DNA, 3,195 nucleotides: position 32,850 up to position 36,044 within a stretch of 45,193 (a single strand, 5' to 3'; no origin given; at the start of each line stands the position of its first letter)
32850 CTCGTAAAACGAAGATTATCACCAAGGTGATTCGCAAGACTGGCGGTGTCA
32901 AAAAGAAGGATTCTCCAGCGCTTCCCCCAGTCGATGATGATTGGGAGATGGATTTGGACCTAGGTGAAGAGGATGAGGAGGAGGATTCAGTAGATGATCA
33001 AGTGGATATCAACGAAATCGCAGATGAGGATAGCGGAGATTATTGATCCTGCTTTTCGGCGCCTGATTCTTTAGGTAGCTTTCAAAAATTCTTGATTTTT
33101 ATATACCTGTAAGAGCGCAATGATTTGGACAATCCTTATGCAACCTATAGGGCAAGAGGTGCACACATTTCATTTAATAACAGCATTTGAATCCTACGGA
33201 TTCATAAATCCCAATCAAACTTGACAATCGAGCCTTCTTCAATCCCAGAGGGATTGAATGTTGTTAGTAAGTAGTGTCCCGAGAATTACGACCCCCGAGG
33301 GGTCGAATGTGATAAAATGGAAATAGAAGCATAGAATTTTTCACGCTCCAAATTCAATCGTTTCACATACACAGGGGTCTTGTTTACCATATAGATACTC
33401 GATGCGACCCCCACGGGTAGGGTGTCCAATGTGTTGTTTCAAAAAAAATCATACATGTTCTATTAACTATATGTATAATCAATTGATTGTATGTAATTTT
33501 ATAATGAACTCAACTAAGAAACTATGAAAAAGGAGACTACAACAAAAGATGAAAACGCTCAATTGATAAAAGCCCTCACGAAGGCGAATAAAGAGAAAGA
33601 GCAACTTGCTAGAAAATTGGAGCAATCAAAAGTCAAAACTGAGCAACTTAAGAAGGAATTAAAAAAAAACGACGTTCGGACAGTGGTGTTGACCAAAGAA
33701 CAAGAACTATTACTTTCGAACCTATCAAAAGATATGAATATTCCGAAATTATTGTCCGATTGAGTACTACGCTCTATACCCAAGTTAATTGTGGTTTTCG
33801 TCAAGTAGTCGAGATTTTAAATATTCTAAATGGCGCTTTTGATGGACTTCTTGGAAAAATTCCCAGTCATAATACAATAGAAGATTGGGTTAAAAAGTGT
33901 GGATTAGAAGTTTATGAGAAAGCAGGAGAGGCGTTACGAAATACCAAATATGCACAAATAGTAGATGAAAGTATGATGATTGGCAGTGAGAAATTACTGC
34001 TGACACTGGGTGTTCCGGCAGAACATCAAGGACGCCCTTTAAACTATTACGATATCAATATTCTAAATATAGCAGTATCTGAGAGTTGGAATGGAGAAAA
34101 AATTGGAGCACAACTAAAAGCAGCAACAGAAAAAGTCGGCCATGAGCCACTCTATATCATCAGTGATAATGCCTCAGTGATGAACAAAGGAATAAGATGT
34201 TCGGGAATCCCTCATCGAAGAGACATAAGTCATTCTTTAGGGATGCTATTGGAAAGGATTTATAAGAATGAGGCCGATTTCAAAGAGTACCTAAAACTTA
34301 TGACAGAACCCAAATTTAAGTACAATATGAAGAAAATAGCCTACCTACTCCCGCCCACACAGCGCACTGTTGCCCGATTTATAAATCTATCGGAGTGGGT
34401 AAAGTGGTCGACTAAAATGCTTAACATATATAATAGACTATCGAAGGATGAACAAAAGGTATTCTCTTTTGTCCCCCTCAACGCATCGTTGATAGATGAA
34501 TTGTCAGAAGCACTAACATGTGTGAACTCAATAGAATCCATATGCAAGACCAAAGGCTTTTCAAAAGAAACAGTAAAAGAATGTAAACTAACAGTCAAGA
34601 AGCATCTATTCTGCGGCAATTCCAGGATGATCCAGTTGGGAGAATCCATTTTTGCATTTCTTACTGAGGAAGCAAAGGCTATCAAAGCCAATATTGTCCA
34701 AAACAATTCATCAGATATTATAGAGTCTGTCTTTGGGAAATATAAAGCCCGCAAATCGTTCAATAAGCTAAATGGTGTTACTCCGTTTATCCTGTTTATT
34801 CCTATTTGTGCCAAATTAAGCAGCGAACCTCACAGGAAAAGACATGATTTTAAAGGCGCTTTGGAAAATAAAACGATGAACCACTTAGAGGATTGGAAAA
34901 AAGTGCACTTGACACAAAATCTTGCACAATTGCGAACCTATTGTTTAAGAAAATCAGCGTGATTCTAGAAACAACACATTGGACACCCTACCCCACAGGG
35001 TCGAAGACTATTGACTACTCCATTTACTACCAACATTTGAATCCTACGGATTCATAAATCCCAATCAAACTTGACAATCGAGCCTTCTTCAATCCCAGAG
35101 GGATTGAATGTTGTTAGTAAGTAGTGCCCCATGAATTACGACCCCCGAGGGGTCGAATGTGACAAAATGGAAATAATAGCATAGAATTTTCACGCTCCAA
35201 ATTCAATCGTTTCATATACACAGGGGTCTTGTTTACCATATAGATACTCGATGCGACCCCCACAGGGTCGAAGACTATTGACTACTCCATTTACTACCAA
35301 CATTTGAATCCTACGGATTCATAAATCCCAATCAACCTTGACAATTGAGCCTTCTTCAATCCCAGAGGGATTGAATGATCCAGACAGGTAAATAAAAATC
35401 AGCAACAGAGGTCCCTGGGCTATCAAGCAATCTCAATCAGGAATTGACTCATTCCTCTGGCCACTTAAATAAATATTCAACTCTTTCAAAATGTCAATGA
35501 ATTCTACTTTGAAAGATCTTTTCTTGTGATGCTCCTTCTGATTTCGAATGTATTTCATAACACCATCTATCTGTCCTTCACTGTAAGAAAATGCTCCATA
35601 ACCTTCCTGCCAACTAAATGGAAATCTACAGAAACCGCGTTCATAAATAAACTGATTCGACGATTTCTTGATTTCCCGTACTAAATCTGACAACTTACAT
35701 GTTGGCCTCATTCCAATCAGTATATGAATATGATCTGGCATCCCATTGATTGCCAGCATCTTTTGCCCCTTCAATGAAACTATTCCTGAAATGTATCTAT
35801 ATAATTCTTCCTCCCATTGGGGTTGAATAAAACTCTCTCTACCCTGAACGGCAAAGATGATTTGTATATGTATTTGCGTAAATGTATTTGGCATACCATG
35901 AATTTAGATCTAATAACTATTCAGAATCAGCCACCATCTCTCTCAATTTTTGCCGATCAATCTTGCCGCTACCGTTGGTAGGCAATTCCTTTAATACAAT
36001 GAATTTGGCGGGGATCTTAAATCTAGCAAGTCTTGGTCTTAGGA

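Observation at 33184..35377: Tandem A-B-A-B-A array of hairpin-dense 267-bp units next to a Y1/RAYT-like gene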

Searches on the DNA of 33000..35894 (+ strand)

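Call 14: search_rna_families(source=window, start=33000, end=35500, threshold=evalue, max_evalue=5)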
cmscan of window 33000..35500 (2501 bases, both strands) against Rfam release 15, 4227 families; matches with E-value up to 5: 0.
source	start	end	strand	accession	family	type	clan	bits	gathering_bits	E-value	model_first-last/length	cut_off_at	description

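Call 59: build_rna_model(alignment_id=A3, structure=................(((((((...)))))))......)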
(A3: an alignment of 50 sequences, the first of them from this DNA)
Model R1 built from alignment A3 (50 sequences, 39 columns); structure: as given.
model positions 39; base pairs 7; branch points 0; effective number of sequences 50; information 0.841 bits per position. Calibrated on 0.2 Mb of random sequence (short: E-values are rough).
structure used (alignment columns):
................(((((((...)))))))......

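Call 60: search_with_rna_model(model_id=R1, source=window, filters=off, max_evalue=10)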
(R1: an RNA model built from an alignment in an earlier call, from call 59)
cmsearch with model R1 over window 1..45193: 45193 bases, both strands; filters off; matches with E-value up to 10: 14.
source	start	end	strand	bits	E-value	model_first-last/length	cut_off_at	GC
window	35022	35060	+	41.2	3.5e-06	1-39/39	no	0.31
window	35289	35327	+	41.2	3.5e-06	1-39/39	no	0.31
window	33234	33272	-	36.6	3.3e-05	1-39/39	no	0.38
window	35084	35122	-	36.6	3.3e-05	1-39/39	no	0.38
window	33172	33210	+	34.1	0.00011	1-39/39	no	0.28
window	33283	33321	-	28.1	0.0021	1-39/39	no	0.49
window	35133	35171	-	27.1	0.0034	1-39/39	no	0.51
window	35351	35377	-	19.4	0.14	13-39/39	no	0.44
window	35032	35070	-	16.7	0.51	1-39/39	no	0.33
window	33182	33220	-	15.7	0.85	1-39/39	no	0.36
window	35299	35337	-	15.7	0.86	1-39/39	no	0.36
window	38068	38106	+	13.6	2.4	1-39/39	no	0.33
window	23328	23375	+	13.5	2.5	1-39/39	no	0.21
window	14849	14889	-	11.1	7.8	1-39/39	no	0.27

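Call 61: search_with_rna_model(model_id=R1, sources=[L002, L003, L004, L005, L006, L007, L008, L009, L010, L011, L012, L013, L014, L015, L016, L017, L018, L019, L101, L102, L103, L104, L105, L106, L107, L108], max_evalue=0.05)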
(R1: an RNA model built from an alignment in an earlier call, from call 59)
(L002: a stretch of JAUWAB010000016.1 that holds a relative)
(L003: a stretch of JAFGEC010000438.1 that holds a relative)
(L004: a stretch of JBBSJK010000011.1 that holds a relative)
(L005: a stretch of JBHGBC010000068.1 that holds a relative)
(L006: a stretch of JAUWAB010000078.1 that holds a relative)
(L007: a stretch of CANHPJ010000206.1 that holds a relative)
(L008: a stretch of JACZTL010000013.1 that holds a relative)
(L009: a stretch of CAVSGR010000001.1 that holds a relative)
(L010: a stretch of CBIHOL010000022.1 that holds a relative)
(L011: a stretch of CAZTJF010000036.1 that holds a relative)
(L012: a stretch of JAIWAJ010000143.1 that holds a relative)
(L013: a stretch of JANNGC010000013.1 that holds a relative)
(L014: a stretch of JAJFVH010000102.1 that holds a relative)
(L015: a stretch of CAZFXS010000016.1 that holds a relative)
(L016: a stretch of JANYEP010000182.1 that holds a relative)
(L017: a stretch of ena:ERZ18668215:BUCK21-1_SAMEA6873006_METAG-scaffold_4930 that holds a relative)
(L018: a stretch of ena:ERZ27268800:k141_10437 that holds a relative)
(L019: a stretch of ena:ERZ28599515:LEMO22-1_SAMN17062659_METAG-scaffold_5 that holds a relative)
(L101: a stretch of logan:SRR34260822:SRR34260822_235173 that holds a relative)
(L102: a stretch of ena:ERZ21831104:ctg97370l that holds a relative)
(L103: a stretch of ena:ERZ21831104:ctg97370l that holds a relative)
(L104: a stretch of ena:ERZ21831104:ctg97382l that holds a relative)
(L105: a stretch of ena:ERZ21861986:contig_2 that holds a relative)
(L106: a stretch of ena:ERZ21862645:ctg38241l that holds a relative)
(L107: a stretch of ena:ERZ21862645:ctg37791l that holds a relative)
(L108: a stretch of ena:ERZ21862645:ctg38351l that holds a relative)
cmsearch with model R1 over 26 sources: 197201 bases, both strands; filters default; matches with E-value up to 0.05: 59.
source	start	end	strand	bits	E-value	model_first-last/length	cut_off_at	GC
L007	4209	4247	+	45.4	2e-06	1-39/39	no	0.33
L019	11059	11097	+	45.2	2.2e-06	1-39/39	no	0.28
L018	10613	10651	+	44.8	2.8e-06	1-39/39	no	0.28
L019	10613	10651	+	44.8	2.8e-06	1-39/39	no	0.28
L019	11481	11519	+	44.8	2.8e-06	1-39/39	no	0.28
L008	6325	6363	+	42.9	6.8e-06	1-39/39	no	0.31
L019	11247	11285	-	42.7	7.5e-06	1-39/39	no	0.41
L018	10519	10557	-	41.8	1.2e-05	1-39/39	no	0.36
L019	10519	10557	-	41.8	1.2e-05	1-39/39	no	0.36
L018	10660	10698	-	41.3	1.5e-05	1-39/39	no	0.38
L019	10824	10862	-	41.3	1.5e-05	1-39/39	no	0.38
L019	11387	11425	-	41.3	1.5e-05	1-39/39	no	0.38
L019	11528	11566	-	41.3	1.5e-05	1-39/39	no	0.38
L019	10965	11003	-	40.9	1.8e-05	1-39/39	no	0.41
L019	10918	10956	+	40.6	2.1e-05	1-39/39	no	0.36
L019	11200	11238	+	40.3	2.5e-05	1-39/39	no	0.36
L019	10777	10815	+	40.1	2.6e-05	1-39/39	no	0.36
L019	11340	11378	+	40.1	2.6e-05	1-39/39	no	0.36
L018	10803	10841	-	39.6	3.4e-05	1-39/39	no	0.44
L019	10685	10723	-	39.3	4e-05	1-39/39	no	0.33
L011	4528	4566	-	38.7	5.3e-05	1-39/39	no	0.36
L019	11622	11657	+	38.4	6.2e-05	1-36/39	3'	0.31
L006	7707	7745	+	38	7.2e-05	1-39/39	no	0.49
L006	7612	7650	-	37.3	0.0001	1-39/39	no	0.46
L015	2342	2380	+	36.6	0.00014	1-39/39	no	0.41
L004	121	159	-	36.6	0.00015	1-39/39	no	0.44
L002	7627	7665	+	36.6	0.00015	1-39/39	no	0.49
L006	6477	6515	+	36.2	0.00017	1-39/39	no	0.46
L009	5011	5049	-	35.7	0.00023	1-39/39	no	0.33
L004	217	255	+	35.4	0.00026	1-39/39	no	0.44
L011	3483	3521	-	34.5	0.0004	1-39/39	no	0.44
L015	2260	2298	-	33.6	0.00061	1-39/39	no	0.41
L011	3255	3293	-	33.6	0.00064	1-39/39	no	0.41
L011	4299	4337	-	33.5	0.00067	1-39/39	no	0.36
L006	6318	6356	+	33.4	0.00067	1-39/39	no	0.49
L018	11038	11076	+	33.4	0.00069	1-39/39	no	0.28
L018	9953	9991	+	32.7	0.00098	1-39/39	no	0.26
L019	9953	9991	+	32.7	0.00098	1-39/39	no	0.26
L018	10943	10981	-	31.6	0.0017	1-39/39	no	0.36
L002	7518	7556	+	31.2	0.002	1-39/39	no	0.54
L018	10755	10794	+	31.1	0.0021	1-39/39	no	0.28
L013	94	132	-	30.7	0.0025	1-39/39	no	0.54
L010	4665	4703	+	30.5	0.0028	1-39/39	no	0.44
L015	2309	2347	-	29.9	0.0038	1-39/39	no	0.51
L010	6157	6195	-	29.8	0.0039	1-39/39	no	0.46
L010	6207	6245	-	29.7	0.0041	1-39/39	no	0.51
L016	1045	1083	-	29.5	0.0046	1-39/39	no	0.36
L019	11106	11144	-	28.3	0.008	1-39/39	no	0.36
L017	9902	9940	-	28.2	0.0084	1-39/39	no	0.38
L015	2299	2337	+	27.4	0.013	1-39/39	no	0.54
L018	10559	10598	+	27.2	0.014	1-39/39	no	0.5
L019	10559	10598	+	27.2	0.014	1-39/39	no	0.5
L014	1553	1591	-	27.1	0.015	1-39/39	no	0.46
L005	4030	4068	+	26.7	0.018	1-39/39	no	0.51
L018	10897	10934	+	26.5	0.02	1-39/39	no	0.34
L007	4169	4207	-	26.4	0.021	1-39/39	no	0.41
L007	4159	4197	+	25.7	0.029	1-39/39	no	0.51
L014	380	418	-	25.5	0.031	1-39/39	no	0.38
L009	4936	4975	+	25.2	0.037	1-39/39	no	0.28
